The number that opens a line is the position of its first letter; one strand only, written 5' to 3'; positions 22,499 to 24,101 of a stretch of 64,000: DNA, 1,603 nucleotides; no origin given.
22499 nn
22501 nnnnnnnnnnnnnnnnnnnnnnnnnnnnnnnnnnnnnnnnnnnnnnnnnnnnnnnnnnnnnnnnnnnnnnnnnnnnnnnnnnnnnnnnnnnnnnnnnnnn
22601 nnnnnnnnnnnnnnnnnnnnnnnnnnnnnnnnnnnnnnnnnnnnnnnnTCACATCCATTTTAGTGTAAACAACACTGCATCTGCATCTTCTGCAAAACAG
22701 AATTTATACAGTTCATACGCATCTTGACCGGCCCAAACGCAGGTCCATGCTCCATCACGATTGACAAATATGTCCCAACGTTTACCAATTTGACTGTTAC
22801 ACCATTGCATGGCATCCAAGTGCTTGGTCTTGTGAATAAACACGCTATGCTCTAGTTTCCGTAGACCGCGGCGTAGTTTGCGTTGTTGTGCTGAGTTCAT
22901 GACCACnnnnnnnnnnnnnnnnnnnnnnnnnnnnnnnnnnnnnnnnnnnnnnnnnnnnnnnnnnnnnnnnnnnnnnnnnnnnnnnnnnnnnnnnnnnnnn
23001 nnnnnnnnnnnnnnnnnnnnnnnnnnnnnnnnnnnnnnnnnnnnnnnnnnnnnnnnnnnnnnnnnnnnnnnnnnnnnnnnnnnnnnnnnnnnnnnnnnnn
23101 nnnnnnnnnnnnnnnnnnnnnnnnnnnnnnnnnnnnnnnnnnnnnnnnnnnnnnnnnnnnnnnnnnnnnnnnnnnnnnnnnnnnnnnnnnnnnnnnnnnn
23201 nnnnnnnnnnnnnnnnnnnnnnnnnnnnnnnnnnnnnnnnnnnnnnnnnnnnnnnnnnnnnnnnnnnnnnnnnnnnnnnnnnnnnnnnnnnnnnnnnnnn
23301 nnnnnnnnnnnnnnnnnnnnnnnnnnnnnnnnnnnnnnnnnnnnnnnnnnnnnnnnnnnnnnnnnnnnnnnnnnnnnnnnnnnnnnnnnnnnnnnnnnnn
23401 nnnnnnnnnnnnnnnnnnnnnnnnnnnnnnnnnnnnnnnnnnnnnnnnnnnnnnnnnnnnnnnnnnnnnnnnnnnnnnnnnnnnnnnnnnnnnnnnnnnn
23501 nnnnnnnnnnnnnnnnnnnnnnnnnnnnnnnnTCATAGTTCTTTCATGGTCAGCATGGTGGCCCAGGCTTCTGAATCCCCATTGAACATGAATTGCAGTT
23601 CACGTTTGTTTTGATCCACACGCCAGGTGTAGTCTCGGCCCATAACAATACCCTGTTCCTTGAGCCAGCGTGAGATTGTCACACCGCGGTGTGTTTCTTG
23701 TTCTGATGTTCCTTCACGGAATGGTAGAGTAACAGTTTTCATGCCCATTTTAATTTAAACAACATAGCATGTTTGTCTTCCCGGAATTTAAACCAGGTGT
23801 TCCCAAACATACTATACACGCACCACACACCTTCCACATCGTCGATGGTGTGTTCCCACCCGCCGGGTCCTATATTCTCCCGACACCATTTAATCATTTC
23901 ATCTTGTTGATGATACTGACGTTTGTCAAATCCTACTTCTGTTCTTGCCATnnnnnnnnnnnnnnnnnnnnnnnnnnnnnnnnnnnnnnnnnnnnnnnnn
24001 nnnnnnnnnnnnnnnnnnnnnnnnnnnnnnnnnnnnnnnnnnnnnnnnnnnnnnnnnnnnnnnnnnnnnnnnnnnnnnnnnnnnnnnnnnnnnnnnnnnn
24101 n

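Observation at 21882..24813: Translationally coupled tandem array of at least 10 paralogous small genes (C-terminal F-x-LKW motif) with peptide deformylase embedded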

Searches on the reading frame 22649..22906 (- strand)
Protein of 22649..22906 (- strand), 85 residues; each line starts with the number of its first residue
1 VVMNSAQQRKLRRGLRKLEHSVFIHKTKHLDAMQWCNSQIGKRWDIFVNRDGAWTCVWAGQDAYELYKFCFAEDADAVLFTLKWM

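Call 4: search_protein_families(library=pfam, max_evalue=0.1, proteins=[window:22649-22906:-])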
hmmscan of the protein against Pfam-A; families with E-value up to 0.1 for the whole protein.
window:22649-22906:- (85 aa): 1 family
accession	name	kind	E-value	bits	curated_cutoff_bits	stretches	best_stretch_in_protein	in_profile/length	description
PF24216.1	DUF7435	-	0.043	14.5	27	1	48-78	12-38/60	Domain of unknown function (DUF7435)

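Call 6: search_protein_families(library=phrogs, max_evalue=0.01, proteins=[window:22649-22906:-])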
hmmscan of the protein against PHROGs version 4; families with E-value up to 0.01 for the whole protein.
window:22649-22906:- (85 aa): 0 families

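Call 96: search_protein_families(library=padloc, max_evalue=0.01, proteins=[window:22649-22900:-])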
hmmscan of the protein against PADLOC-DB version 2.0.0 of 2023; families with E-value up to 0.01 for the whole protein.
window:22649-22900:- (83 aa): 0 families

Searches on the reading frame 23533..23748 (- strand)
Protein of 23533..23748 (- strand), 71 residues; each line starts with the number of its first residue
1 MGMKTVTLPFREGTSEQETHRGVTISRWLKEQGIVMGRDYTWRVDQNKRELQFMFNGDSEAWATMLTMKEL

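Call 4: search_protein_families(library=pfam, max_evalue=0.1, proteins=[window:23533-23748:-])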
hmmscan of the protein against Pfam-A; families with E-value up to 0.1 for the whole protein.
window:23533-23748:- (71 aa): 1 family
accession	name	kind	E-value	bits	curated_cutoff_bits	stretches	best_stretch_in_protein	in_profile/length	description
PF10430.15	Ig_Tie2_1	-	0.012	16.4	25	1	22-67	20-64/95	Tie-2 Ig-like domain 1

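Call 6: search_protein_families(library=phrogs, max_evalue=0.01, proteins=[window:23533-23748:-])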
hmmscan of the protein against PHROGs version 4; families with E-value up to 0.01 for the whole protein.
window:23533-23748:- (71 aa): 0 families

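Call 96: search_protein_families(library=padloc, max_evalue=0.01, proteins=[window:23533-23748:-])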
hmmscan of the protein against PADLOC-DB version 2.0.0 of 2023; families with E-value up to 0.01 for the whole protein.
window:23533-23748:- (71 aa): 0 families

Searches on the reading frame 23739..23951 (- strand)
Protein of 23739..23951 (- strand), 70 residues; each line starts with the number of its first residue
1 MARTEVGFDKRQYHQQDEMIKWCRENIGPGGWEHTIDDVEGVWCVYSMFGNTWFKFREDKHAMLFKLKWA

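Call 4: search_protein_families(library=pfam, max_evalue=0.1, proteins=[window:23739-23951:-])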
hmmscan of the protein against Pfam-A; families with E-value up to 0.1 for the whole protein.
window:23739-23951:- (70 aa): 1 family
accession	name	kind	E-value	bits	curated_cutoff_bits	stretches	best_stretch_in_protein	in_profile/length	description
PF03472.21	Autoind_bind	-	0.032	14.2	23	1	9-38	51-80/149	Autoinducer binding domain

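Call 6: search_protein_families(library=phrogs, max_evalue=0.01, proteins=[window:23739-23951:-])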
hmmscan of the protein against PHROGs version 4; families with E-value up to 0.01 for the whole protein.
window:23739-23951:- (70 aa): 0 families

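Call 14: find_homologous_proteins(query=A2, max_evalue=0.001)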
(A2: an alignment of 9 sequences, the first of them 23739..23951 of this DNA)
Query A2 (9 sequences) (70 aa, profile of the alignment): 129 proteins with E <= 0.001 among 261 candidates; the best 120 are listed.
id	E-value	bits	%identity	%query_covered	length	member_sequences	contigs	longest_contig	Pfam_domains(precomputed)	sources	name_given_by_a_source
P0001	1.7e-18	84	100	100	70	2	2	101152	-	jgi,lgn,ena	jgi:hypothetical protein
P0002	5.9e-17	79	-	-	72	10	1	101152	-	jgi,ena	-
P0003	6.3e-16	76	34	74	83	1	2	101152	-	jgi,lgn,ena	jgi:hypothetical protein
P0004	1.8e-15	75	81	100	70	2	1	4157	-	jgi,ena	-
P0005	3.1e-14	71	25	86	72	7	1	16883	-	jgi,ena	jgi:hypothetical protein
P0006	2.6e-13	68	31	69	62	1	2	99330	-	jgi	jgi:hypothetical protein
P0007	6.1e-13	67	40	21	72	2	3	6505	-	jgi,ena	jgi:hypothetical protein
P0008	1.3e-12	66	50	23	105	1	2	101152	-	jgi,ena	jgi:hypothetical protein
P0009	5.8e-12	63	31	69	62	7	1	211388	-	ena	-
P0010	6.4e-12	63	31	69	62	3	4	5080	-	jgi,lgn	jgi:hypothetical protein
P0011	9.0e-12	63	30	77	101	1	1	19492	-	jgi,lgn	-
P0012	1.5e-11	62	30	76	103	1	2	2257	-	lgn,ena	-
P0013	1.6e-11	62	30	76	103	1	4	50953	-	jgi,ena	jgi:hypothetical protein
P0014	1.6e-11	62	30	76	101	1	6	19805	-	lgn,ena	-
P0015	2.1e-11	62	30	76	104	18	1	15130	-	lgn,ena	-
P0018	3.5e-11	61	53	21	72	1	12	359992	-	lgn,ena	-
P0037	5.7e-9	54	-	-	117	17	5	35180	-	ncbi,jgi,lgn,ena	jgi:hypothetical protein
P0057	4.0e-8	51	38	23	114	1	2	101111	-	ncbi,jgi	jgi:hypothetical protein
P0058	4.1e-8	51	-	-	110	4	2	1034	PF07068.18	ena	-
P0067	6.0e-8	51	30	76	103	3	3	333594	PF07068.18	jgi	jgi:hypothetical protein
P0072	6.8e-8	50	-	-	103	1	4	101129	PF07068.18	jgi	jgi:hypothetical protein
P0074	7.2e-8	50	-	-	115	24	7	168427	-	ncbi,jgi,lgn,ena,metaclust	jgi:hypothetical protein|metaclust:\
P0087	1.9e-7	49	21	73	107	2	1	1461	PF07068.18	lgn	-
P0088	2.0e-7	49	-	-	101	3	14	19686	-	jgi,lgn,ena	jgi:DNA-binding transcriptional regulator GbsR (MarR family)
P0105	6.7e-7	47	-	-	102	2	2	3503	-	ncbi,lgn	-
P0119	3.8e-6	45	21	71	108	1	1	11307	PF07068.18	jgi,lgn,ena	jgi:hypothetical protein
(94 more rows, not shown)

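Call 15: search_protein_families(library=pfam, max_evalue=0.1, proteins=[P0058, P0067, P0072, P0087, P0119, P0037, P0074, P0057, P0088, P0011])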
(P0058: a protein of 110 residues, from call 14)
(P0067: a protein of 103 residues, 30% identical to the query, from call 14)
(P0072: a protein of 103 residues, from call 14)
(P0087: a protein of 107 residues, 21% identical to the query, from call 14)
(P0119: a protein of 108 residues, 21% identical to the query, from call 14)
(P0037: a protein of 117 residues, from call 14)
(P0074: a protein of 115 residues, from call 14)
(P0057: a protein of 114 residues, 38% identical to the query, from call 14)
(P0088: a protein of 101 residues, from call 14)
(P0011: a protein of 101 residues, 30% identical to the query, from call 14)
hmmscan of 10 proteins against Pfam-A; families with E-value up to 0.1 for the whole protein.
P0058 (110 aa): 1 family
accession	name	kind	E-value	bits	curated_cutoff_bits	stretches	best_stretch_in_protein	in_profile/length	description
PF07068.17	Gp23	-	6.4e-06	26.2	24.4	1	8-36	166-194/376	Major capsid protein Gp23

P0067 (103 aa): 1 family
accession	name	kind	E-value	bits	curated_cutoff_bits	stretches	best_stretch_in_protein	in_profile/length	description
PF07068.17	Gp23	-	5.3e-06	26.5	24.4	1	3-40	168-199/376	Major capsid protein Gp23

P0072 (103 aa): 1 family
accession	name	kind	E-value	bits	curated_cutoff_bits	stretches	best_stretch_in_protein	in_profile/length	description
PF07068.17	Gp23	-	9.7e-07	28.9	24.4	1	3-37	168-202/376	Major capsid protein Gp23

P0087 (107 aa): 2 families
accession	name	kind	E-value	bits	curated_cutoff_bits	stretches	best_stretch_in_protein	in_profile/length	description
PF07068.17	Gp23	-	8.2e-06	25.9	24.4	1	9-46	170-209/376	Major capsid protein Gp23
PF09210.16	BE_C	-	0.06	14.2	25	1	9-49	5-46/101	1,4-alpha-glucan branching enzyme, C-terminal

P0119 (108 aa): 4 families
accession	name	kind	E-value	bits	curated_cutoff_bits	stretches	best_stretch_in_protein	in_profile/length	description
PF07068.17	Gp23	-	2.9e-06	27.4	24.4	1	9-72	170-220/376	Major capsid protein Gp23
PF18439.7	zf_UBZ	-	0.022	14.9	25.6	1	33-47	11-25/32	Ubiquitin-Binding Zinc Finger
PF11268.13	DUF3071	-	0.044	14.3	26.9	1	12-62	118-166/168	Protein of unknown function (DUF3071)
PF25822.1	UBL_USP40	-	0.092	13.2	23.2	0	27-59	29-60/88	USP40 ubiquitin-like domain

P0037 (117 aa): 0 families

P0074 (115 aa): 0 families

P0057 (114 aa): 1 family
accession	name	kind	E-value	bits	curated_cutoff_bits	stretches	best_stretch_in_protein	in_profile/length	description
PF07068.17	Gp23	-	0.047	13.5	24.4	1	8-43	160-197/376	Major capsid protein Gp23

P0088 (101 aa): 1 family
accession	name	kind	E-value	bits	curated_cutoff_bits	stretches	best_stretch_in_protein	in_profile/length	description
PF07068.17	Gp23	-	0.006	16.5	24.4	1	1-38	168-199/376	Major capsid protein Gp23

P0011 (101 aa): 0 families
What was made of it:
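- On Pfam Gp23 / T4-type major capsid protein: Only positions ~166-209 are matched, in orthologues, at 26-29 bits (call 15).
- Orthologues of p9 hit Pfam Gp23 (PF07068) at 26-29 bits, above the 24.4 cut-off, with residues 3-46 against model positions 166-209 (call 15).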

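Call 18: list_cluster_members(proteins=[P0037, P0074, P0057, P0105])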
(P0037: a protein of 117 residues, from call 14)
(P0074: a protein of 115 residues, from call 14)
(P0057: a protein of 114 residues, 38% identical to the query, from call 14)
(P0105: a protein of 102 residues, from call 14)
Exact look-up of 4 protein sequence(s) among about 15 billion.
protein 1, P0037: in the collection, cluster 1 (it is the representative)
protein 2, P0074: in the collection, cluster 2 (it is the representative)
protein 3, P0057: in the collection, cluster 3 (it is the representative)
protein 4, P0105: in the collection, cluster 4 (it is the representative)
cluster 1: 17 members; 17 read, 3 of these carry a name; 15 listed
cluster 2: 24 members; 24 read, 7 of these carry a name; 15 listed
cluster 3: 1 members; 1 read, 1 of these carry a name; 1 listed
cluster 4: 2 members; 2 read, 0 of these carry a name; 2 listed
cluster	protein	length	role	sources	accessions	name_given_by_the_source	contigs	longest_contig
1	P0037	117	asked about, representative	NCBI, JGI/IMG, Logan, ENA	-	hypothetical protein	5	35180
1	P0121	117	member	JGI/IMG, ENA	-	hypothetical protein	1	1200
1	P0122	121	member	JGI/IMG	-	hypothetical protein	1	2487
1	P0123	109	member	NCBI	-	-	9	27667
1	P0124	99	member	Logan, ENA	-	-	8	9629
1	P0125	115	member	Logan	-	-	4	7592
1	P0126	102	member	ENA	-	-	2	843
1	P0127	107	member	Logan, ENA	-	-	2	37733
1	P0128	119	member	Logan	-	-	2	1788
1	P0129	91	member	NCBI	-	-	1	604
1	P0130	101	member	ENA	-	-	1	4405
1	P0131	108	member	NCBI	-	-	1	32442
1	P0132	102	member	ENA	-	-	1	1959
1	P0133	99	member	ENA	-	-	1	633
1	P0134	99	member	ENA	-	-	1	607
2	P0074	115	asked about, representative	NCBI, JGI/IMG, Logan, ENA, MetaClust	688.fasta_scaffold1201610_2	hypothetical protein | \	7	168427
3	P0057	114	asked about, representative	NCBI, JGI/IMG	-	hypothetical protein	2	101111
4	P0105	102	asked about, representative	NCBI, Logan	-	-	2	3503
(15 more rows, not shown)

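Call 19: search_dna_similar(query=P0074, collection=phages, mode=protein, max_rows=30, max_evalue=0.01)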
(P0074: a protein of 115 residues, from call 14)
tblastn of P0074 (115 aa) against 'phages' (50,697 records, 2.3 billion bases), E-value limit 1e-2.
No match.

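Call 23: find_encoding_contigs(protein=P0001, flank=3000, max_places=4)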
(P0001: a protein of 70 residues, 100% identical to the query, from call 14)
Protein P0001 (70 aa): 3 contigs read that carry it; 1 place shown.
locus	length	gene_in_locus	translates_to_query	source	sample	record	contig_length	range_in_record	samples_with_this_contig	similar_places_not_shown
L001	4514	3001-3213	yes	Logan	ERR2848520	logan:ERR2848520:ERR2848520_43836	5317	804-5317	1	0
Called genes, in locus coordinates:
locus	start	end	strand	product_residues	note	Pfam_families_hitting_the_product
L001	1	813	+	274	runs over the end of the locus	PF00149:Metallophos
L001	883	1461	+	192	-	-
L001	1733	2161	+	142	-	-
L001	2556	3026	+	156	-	PF01327:Pep_deformylase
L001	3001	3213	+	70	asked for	-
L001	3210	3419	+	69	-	-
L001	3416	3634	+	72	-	-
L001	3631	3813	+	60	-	-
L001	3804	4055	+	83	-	-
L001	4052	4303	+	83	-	-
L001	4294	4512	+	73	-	?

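Call 33: find_encoding_contigs(protein=P0018, flank=6000, max_places=3)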
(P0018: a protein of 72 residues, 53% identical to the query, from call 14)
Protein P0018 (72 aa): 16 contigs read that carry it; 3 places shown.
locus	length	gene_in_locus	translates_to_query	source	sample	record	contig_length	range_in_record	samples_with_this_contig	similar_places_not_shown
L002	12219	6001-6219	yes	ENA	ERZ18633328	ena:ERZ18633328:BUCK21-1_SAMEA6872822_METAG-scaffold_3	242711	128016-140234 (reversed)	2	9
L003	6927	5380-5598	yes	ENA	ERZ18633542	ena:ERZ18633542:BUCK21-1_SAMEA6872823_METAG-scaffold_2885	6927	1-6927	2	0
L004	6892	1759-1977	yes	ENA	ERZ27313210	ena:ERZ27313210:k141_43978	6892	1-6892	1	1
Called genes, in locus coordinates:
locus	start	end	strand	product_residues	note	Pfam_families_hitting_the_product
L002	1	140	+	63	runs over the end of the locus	-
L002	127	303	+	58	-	-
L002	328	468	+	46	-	-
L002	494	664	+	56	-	-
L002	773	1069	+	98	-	-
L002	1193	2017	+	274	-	PF00149:Metallophos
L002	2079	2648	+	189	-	-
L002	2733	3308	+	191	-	-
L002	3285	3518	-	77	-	-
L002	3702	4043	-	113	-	-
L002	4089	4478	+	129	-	-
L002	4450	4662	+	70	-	-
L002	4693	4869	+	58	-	-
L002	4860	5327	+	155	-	PF01327:Pep_deformylase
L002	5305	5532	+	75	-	-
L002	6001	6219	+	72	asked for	-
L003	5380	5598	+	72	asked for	-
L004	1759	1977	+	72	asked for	-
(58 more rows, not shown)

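Call 34: find_encoding_contigs(protein=P0067, flank=6000, max_places=3)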
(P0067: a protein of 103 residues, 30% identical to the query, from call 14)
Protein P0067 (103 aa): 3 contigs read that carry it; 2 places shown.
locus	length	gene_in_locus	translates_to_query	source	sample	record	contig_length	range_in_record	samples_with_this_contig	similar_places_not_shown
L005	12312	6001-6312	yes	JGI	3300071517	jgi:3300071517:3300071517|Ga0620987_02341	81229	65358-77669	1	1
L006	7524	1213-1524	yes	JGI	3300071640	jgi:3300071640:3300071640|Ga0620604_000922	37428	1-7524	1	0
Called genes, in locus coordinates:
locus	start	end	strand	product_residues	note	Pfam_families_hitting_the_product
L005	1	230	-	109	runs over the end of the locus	-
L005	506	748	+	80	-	-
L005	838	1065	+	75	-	-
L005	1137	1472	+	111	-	-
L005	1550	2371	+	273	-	PF00149:Metallophos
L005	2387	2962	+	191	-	-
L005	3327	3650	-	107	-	-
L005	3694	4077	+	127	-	-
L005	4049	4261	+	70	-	-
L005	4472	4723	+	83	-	-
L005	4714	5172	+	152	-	PF01327:Pep_deformylase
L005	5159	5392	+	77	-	-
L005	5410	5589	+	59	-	-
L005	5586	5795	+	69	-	-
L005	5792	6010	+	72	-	-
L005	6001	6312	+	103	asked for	PF07068:Gp23 (weak)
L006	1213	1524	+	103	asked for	PF07068:Gp23 (weak)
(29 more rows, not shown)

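Call 96: search_protein_families(library=padloc, max_evalue=0.01, proteins=[window:23739-23951:-])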
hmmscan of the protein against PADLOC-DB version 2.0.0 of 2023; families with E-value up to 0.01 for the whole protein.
window:23739-23951:- (70 aa): 0 families
